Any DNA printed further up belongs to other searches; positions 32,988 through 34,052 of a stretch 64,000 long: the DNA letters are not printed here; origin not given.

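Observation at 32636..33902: Low-GC two-gene cassette: an orphan 254-aa protein plus a stand-alone AHH/HNH-type nuclease, between kup and the leuA leader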

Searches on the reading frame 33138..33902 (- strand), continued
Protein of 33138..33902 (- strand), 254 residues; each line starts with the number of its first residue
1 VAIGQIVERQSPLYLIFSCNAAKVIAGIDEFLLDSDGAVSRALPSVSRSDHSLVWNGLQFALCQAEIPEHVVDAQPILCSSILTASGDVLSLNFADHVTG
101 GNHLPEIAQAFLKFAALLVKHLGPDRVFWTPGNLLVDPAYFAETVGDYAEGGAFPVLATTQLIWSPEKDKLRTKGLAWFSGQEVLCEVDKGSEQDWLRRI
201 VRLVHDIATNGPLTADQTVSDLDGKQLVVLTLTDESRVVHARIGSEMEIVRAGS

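Call 39: search_solved_structures(query=A3, max_evalue=10, show_alignments=2)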
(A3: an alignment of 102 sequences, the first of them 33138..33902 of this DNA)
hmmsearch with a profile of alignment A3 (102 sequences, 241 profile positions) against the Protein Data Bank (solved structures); distinct sequences matched with E-value up to 10: 2.
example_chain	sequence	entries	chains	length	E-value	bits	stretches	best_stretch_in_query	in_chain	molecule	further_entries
2hes_X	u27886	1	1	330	0.075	15.2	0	108-144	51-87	Ydr267cp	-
2plj_A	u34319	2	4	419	0.64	12.2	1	40-133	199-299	lysine/ornithine decarboxylase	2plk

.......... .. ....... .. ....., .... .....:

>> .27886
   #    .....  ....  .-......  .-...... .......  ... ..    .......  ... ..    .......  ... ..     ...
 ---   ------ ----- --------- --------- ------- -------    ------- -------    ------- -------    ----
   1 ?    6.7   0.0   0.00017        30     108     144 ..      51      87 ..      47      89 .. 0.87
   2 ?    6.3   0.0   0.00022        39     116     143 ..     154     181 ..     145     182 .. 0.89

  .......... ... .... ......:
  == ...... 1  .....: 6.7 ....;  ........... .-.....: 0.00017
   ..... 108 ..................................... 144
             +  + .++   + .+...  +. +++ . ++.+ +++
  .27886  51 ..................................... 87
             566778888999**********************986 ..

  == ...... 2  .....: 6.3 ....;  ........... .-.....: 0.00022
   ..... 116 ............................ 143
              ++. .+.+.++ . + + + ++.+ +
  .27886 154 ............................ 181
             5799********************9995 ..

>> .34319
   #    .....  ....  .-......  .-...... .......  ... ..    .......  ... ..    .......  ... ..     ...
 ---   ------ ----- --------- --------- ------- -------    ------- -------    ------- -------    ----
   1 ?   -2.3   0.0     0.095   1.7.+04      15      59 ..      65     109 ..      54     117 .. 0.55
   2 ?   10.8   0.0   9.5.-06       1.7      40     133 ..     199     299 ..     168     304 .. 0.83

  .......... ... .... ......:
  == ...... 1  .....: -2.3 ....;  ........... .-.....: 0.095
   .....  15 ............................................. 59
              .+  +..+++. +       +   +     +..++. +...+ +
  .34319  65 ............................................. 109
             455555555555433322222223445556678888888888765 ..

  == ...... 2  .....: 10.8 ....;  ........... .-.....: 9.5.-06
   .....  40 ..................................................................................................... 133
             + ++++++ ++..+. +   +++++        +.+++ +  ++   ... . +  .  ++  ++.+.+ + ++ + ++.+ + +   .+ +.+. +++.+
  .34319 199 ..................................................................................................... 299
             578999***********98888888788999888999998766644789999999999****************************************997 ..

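Call 40: find_homologous_proteins(query=A3, max_evalue=0.01)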
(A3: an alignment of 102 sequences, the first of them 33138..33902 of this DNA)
Query A3 (102 sequences) (254 aa, profile of the alignment): 430 proteins with E <= 0.01 among 8000 candidates; the best 120 are listed.
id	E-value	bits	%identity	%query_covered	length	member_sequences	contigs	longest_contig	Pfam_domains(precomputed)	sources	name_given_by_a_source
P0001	9.5e-72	259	94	100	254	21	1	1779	-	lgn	-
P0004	3.3e-71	257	74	98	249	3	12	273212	-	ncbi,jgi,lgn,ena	jgi:hypothetical protein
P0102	5.6e-71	256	33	61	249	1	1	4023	-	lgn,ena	-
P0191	7.9e-71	256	33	94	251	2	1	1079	-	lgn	-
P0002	1.0e-70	255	86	100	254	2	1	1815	-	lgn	-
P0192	1.3e-70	255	32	55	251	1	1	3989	-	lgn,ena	-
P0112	2.0e-70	255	29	60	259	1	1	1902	-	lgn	-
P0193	2.2e-70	254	25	85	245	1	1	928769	-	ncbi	-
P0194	4.1e-70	254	29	61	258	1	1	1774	-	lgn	-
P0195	6.0e-70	253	28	52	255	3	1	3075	-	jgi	jgi:hypothetical protein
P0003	1.0e-69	252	81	97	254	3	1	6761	-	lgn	-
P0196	1.6e-69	252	31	60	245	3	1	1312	-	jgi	jgi:hypothetical protein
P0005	8.3e-69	249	56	98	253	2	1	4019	-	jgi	jgi:hypothetical protein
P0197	8.5e-69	249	26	80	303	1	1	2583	-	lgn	-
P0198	1.2e-68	249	33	55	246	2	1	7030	-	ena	-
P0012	8.0e-66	239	42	43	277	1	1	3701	-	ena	-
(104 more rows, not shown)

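Call 48: search_protein_families(library=pfam, proteins=[P0012, P0013, P0102, P0112, P0130, P0142, P0152, P0165, P0179, P0183], max_evalue=10)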
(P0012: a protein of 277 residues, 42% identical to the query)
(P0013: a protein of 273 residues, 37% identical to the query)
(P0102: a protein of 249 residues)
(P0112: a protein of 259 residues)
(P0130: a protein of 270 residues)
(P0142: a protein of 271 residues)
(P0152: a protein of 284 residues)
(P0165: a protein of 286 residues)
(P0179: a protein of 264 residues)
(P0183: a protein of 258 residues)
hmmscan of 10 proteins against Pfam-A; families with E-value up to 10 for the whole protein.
P0012 (277 aa): 2 families
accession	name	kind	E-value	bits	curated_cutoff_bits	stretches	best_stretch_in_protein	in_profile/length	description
PF05481.17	Myco_19_kDa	-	0.083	13.6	23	1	40-107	39-103/117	Mycobacterium 19 kDa lipoprotein antigen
PF21834.1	DUF6894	-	0.15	12.7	24.1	1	224-252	21-55/69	Domain of unknown function (DUF6894)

P0013 (273 aa): 0 families

P0102 (249 aa): 0 families

P0112 (259 aa): 0 families

P0130 (270 aa): 1 family
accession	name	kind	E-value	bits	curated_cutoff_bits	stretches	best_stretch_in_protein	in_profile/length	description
PF24440.1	DUF7559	-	0.31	11.8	27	1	96-114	19-37/52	Family of unknown function (DUF7559)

P0142 (271 aa): 0 families

P0152 (284 aa): 1 family
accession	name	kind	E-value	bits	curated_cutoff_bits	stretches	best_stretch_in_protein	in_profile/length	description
PF07204.16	Orthoreo_P10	-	0.09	13.2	21.4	1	123-153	39-69/98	Orthoreovirus membrane fusion protein p10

P0165 (286 aa): 0 families

P0179 (264 aa): 0 families

P0183 (258 aa): 0 families

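Call 49: search_protein_families(library=pfam, proteins=[P0005, P0007, P0010, P0011, P0043, P0044, P0045, P0046, P0047, P0048], max_evalue=10)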
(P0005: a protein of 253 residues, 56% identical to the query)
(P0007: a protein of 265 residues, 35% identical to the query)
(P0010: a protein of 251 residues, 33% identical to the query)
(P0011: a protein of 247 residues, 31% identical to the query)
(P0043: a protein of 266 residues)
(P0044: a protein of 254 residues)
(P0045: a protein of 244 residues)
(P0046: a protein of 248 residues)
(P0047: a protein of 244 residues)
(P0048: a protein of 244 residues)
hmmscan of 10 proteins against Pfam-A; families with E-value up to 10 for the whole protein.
P0005 (253 aa): 0 families

P0007 (265 aa): 0 families

P0010 (251 aa): 0 families

P0011 (247 aa): 0 families

P0043 (266 aa): 0 families

P0044 (254 aa): 0 families

P0045 (244 aa): 0 families

P0046 (248 aa): 0 families

P0047 (244 aa): 0 families

P0048 (244 aa): 0 families

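Call 55: search_protein_families(library=pfam, proteins=[P0049, P0051, P0054, P0056, P0059, P0063, P0067, P0069, P0081, P0090], max_evalue=10)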
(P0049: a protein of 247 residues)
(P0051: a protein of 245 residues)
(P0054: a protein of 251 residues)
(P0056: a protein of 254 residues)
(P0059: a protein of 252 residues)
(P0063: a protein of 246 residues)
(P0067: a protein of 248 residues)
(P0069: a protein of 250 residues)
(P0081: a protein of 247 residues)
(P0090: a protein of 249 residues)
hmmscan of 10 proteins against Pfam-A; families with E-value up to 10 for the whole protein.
P0049 (247 aa): 0 families

P0051 (245 aa): 0 families

P0054 (251 aa): 0 families

P0056 (254 aa): 0 families

P0059 (252 aa): 0 families

P0063 (246 aa): 0 families

P0067 (248 aa): 0 families

P0069 (250 aa): 0 families

P0081 (247 aa): 2 families
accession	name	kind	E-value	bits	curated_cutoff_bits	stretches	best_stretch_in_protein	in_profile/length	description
PF02718.19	Herpes_UL31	-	0.0034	16.9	25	1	173-232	18-76/254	Herpesvirus UL31-like protein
PF00360.26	PHY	-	0.19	11.5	27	1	157-205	21-68/183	Phytochrome region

P0090 (249 aa): 1 family
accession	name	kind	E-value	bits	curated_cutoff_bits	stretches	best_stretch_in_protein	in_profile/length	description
PF23231.1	HAT_Syf1_CNRKL1_C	-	0.22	10.7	27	1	132-156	135-159/397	Pre-mRNA-splicing factor Syf1/CRNKL1 C-terminal HAT repeat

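Call 57: search_protein_families(library=pfam, proteins=[P0104, P0105, P0106, P0109, P0111, P0113, P0114, P0117, P0119, P0120], max_evalue=10)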
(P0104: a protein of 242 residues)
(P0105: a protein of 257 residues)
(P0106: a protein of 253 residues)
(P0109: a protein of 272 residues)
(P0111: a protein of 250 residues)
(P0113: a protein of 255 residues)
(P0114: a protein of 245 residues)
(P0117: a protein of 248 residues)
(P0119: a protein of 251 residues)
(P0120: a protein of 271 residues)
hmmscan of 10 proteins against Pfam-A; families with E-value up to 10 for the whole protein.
P0104 (242 aa): 0 families

P0105 (257 aa): 1 family
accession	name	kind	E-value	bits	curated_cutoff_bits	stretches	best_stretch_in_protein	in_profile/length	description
PF16656.11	Pur_ac_phosph_N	-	0.22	12.5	30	1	195-244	38-87/93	Purple acid Phosphatase, N-terminal domain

P0106 (253 aa): 2 families
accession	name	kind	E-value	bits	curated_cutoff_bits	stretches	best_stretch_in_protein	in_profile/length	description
PF14080.11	DUF4261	-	0.01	16.3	27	1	177-236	2-62/77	Domain of unknown function (DUF4261)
PF16723.11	DUF5065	-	0.17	12.5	26.8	1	38-85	65-112/156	Domain of unknown function (DUF5065)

P0109 (272 aa): 0 families

P0111 (250 aa): 0 families

P0113 (255 aa): 0 families

P0114 (245 aa): 0 families

P0117 (248 aa): 0 families

P0119 (251 aa): 0 families

P0120 (271 aa): 0 families

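Call 66: search_dna_similar(query=window:33138-33902:-, collection=plasmids, mode=protein, max_evalue=0.001, max_rows=15)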
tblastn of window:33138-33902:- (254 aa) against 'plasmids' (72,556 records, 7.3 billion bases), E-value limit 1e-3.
No match.

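Call 75: search_protein_families(library=pfam, proteins=[L010:5185-5676:+], max_evalue=0.01)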
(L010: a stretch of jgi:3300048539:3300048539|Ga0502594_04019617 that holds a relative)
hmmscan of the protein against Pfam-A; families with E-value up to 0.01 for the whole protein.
L010:5185-5676:+ (163 aa): 1 family
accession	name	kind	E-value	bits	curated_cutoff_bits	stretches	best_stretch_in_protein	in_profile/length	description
PF03358.20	FMN_red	-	0.00021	21.4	24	1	38-106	59-127/152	NADPH-dependent FMN reductase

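Call 77: fold_search(model_id=the predicted structure, library=viral)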
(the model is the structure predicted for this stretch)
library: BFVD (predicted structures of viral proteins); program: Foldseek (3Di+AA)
matches with E <= 10: 802; with E <= 0.001: 0
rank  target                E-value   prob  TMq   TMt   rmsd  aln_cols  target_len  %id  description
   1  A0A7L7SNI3            3.2e-02  0.77  0.27  0.36  12.2       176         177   10  (no name in the UniProt tables at hand)
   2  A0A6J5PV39            4.9e-02  0.06  0.11  0.07  18.9       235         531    9  Uncharacterized protein [uncultured Caudovirales phage]
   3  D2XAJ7                7.8e-02  0.12  0.12  0.12  14.5       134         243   17  Serine/threonine protein kinase [Marseillevirus marseillevirus]
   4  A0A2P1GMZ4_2          1.2e-01  0.16  0.16  0.04  16.3       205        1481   11  Replicase polyprotein 1ab [Hainan hebius popei torovirus]
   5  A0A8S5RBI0            1.3e-01  0.66  0.23  0.33   6.4       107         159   12  Uncharacterized protein [virus sp. ctmTa7]
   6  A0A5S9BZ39            1.3e-01  0.41  0.15  0.23   5.5        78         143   19  Uncharacterized protein [Tenacibaculum phage PTm1]
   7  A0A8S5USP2            1.4e-01  0.15  0.14  0.21  15.4       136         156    8  Uncharacterized protein [Myoviridae sp. ctijX18]
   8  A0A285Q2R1            1.5e-01  0.20  0.13  0.12  11.9        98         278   11  non-specific serine/threonine protein kinase [Cedratvirus lausannensis]
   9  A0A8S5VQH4            1.6e-01  0.47  0.19  0.41  13.8       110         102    9  (no name in the UniProt tables at hand)
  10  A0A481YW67            1.6e-01  0.04  0.12  0.09  16.8       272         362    9  Putative serine/threonine protein kinase [Marseillevirus LCMAC201]
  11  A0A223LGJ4            1.9e-01  0.09  0.15  0.17  16.9       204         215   12  Uncharacterized protein [Erwinia phage vB_EamM_RisingSun]
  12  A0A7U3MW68            2.1e-01  0.21  0.19  0.26  13.3       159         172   11  (no name in the UniProt tables at hand)
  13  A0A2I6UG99            2.3e-01  0.82  0.20  0.58   3.8        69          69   12  Uncharacterized protein [Salinibacter phage M8CC-19]
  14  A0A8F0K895            2.3e-01  0.06  0.15  0.17  14.1       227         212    9  (no name in the UniProt tables at hand)
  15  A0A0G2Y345            2.6e-01  0.38  0.26  0.35   6.5       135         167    6  Uncharacterized protein [Acanthamoeba polyphaga mimivirus Kroon]
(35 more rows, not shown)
